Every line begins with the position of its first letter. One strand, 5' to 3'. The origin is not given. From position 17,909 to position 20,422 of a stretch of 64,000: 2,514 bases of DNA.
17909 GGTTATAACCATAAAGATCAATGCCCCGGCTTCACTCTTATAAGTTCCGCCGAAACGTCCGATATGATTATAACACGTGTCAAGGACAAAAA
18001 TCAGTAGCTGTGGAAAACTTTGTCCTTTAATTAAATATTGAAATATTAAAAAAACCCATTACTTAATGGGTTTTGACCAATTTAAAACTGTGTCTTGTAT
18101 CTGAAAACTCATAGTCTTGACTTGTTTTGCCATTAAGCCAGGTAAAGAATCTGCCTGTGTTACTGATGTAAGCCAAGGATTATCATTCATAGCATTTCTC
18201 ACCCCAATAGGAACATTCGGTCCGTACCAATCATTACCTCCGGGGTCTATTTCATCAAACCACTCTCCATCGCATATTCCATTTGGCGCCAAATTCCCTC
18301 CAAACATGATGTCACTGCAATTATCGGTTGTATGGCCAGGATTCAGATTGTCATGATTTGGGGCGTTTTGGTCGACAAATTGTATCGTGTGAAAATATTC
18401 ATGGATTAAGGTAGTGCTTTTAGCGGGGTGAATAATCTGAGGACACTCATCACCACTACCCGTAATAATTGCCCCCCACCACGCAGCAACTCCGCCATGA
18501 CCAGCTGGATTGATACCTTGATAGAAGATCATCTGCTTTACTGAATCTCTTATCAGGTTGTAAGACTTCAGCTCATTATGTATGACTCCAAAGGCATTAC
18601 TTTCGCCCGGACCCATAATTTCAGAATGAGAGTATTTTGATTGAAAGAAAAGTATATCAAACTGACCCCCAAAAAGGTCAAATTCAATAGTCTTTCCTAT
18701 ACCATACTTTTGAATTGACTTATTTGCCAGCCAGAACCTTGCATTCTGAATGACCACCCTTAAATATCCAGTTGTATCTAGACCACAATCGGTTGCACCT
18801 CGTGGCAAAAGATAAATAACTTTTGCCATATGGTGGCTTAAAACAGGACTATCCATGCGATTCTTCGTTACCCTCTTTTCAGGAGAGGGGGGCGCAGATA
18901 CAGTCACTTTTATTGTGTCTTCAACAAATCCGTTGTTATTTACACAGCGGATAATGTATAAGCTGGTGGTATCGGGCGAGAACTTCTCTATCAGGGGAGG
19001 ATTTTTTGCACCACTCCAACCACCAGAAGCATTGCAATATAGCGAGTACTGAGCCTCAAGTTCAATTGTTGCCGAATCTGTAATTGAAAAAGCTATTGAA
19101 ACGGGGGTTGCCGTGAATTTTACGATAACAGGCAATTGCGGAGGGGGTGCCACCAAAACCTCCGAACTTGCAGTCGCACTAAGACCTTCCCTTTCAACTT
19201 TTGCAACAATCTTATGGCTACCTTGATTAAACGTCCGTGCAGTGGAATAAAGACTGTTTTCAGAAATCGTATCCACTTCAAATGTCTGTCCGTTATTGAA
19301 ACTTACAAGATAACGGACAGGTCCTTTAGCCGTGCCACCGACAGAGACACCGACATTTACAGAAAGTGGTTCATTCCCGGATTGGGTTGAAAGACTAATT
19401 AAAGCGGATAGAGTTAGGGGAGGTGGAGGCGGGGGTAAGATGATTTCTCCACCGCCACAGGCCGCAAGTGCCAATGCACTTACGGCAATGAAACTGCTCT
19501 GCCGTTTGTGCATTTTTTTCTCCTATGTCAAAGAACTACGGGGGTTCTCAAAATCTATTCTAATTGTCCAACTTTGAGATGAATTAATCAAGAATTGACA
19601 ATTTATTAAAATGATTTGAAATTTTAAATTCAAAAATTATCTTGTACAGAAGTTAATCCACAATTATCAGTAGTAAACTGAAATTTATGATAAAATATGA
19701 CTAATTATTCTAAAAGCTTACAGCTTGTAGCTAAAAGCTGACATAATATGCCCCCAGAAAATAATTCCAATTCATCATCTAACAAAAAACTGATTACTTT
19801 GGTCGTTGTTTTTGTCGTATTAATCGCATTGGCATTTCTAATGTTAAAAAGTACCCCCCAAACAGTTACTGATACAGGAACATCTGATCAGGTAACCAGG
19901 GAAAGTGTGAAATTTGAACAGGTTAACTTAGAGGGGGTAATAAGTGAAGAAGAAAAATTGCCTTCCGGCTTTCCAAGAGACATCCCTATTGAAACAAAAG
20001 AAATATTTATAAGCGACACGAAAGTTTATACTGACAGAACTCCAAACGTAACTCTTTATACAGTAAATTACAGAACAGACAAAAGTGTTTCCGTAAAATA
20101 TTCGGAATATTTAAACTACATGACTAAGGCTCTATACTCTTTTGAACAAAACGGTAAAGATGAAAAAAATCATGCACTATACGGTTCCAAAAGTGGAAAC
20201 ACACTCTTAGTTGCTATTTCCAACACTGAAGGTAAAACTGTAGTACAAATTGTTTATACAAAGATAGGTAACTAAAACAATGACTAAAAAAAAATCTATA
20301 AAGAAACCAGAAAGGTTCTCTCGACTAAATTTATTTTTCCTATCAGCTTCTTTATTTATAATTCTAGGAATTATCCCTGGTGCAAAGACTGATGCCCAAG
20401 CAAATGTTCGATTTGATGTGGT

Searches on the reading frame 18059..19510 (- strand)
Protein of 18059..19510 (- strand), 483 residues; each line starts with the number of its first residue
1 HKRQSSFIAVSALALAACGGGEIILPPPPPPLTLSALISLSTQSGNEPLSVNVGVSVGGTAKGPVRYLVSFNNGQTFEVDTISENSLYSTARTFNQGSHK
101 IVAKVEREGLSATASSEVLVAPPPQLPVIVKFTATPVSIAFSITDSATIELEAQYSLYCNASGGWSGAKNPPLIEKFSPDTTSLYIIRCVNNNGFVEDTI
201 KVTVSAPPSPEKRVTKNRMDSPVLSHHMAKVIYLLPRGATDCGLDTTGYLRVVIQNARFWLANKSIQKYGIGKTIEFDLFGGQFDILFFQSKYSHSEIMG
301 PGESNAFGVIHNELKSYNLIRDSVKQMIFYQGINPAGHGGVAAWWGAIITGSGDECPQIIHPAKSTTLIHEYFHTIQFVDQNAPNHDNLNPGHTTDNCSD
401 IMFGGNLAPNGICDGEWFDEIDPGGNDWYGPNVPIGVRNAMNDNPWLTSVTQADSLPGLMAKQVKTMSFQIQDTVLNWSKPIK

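Call 11: search_protein_families(library=pfam, proteins=[window:18059-19510:-], max_evalue=0.01)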
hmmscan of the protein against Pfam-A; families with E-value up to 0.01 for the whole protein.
window:18059-19510:- (483 aa): 0 families

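Call 16: search_protein_families(library=ncbifam, proteins=[window:18059-19510:-], max_evalue=0.01)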
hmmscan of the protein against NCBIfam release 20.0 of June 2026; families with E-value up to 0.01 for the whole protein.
window:18059-19510:- (483 aa): 0 families
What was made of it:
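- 18059..19513 (-): Divergently transcribed putative lipoprotein with an HExxH motif (484 aa). No Pfam or NCBIfam hit (calls 11, 16).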

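Call 59: search_protein_families(library=pfam, proteins=[window:18059-19510:-], max_evalue=1)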
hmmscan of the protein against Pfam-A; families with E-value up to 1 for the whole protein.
window:18059-19510:- (483 aa): 0 families

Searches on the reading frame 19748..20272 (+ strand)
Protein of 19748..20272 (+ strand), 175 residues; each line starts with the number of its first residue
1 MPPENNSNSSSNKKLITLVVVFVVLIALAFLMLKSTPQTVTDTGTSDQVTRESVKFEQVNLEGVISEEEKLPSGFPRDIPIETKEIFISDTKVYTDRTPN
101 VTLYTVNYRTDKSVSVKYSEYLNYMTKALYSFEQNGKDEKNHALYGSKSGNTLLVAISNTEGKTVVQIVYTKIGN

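Call 11: search_protein_families(library=pfam, proteins=[window:19748-20272:+], max_evalue=0.01)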
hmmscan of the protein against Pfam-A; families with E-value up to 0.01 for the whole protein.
window:19748-20272:+ (175 aa): 0 families

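Call 16: search_protein_families(library=ncbifam, proteins=[window:19748-20272:+], max_evalue=0.01)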
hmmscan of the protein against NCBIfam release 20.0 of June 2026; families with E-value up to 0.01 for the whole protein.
window:19748-20272:+ (175 aa): 0 families

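Call 59: search_protein_families(library=pfam, proteins=[window:19748-20272:+], max_evalue=1)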
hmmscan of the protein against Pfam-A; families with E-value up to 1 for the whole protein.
window:19748-20272:+ (175 aa): 2 families
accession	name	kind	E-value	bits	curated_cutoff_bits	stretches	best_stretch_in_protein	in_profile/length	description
PF23743.1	Beta-prop_BBS7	-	0.016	15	27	1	115-169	159-213/299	BBS7 beta-propeller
PF20088.4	DUF6480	-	0.23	11.8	25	1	5-32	45-72/78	Family of unknown function (DUF6480)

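Call 65: search_solved_structures(query=A4, max_evalue=10)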
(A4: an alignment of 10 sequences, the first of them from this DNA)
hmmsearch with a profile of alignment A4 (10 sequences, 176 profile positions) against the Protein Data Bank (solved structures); distinct sequences matched with E-value up to 10: 5.
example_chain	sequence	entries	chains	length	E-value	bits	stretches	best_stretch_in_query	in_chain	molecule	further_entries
9hmf_O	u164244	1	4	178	0.076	15.8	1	10-76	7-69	Flagellar protein FliL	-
5nc6_B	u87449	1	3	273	0.18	14.6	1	20-79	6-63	Peptidoglycan N-acetylglucosamine deacetylase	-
6w8u_A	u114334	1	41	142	0.38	13.5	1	22-77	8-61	pilin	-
7aed_A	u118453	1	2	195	0.38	13.5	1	86-173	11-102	PrgL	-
4kjr_A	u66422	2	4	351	1.3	11.8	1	12-59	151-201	cation exchanger YfkE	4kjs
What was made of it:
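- On PilN/PilO/GspM-type bitopic assembly proteins (considered for p175): The PDB profile search gives nothing significant; the best hits are FliL at E 0.076 and PrgL at E 0.38 (call 65).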

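Call 66: search_protein_families(library=pfam, alignment_id=A4, max_evalue=1)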
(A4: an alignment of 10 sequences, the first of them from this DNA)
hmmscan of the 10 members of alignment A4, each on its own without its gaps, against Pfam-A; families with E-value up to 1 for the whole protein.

A. member 1, seq(175 aa): 2 families
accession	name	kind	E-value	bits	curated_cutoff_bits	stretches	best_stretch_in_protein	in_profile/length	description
PF23743.1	Beta-prop_BBS7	-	0.016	15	27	1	115-169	159-213/299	BBS7 beta-propeller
PF20088.4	DUF6480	-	0.23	11.8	25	1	5-32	45-72/78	Family of unknown function (DUF6480)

B. families by the number of members that match (of 10 scanned): 12 families
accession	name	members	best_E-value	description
PF25667.1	ASFV_P17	1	0.013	African swine fever virus minor capsid protein p17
PF23743.1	Beta-prop_BBS7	1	0.016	BBS7 beta-propeller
PF25378.1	PUA_NSUN2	1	0.076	NSUN2 PUA domain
PF08391.16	Ly49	1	0.08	Ly49-like protein, N-terminal region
PF06129.17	Chordopox_G3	1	0.083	Chordopoxvirus G3 protein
PF02378.23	PTS_EIIC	1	0.085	Phosphotransferase system, EIIC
PF01708.21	Gemini_mov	1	0.096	Geminivirus putative movement protein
PF11337.13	DUF3139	1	0.13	Protein of unknown function (DUF3139)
PF24360.1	DUF7516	1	0.14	Domain of unknown function (DUF7516)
PF11837.13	INV_N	1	0.18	Beta-fructofuranosidase, N-terminal domain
PF20088.4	DUF6480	1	0.23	Family of unknown function (DUF6480)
PF12669.12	FeoB_associated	1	0.27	FeoB-associated Cys-rich membrane protein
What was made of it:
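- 19748..20275 (+): 'p175': a 175-aa single-pass membrane protein. Its stop lies 4 nt before the start of the large gene, so it is probably co-transcribed. It is the partner-gene family of the large protein. No significant Pfam or PDB match (calls 65, 66).
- On PilN/PilO/GspM-type bitopic assembly proteins (considered for p175): None of the 10 family members hits these at E<=1 (call 66).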

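Call 72: predict_structure(protein=window:19748-20272:+)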
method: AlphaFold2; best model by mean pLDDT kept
length: 175 residues; sequences in the alignment: 1
mean_pLDDT: 43.7   pTM: 0.24
mean pLDDT of the five models: 43.7, 41.8, 41.5, 37.2, 35.5
residues with pLDDT >= 90: 2; 70-90: 19; 50-70: 16; < 50: 138
segments of 3 or more residues with pLDDT < 50: 35-121, 126-175
pLDDT, mean of each block of 10 residues (from residue 1): 58 83 85 50 33 27 37 41 34 32 36 43 48 37 34 37 36 28
secondary structure, 60 per line:
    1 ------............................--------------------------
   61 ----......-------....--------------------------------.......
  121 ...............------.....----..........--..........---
elements in order: H7-34 H65-70 E78-81 E114-117 H118-135 E142-146 E151-160 E163-172
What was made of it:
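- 19748..20275 (+): The TM helix is the only confident part of the AF2 model (call 72).
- On PilN/PilO/GspM-type bitopic assembly proteins (considered for p175): The fold could not be tested because the AF2 pLDDT was 44 (call 72).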
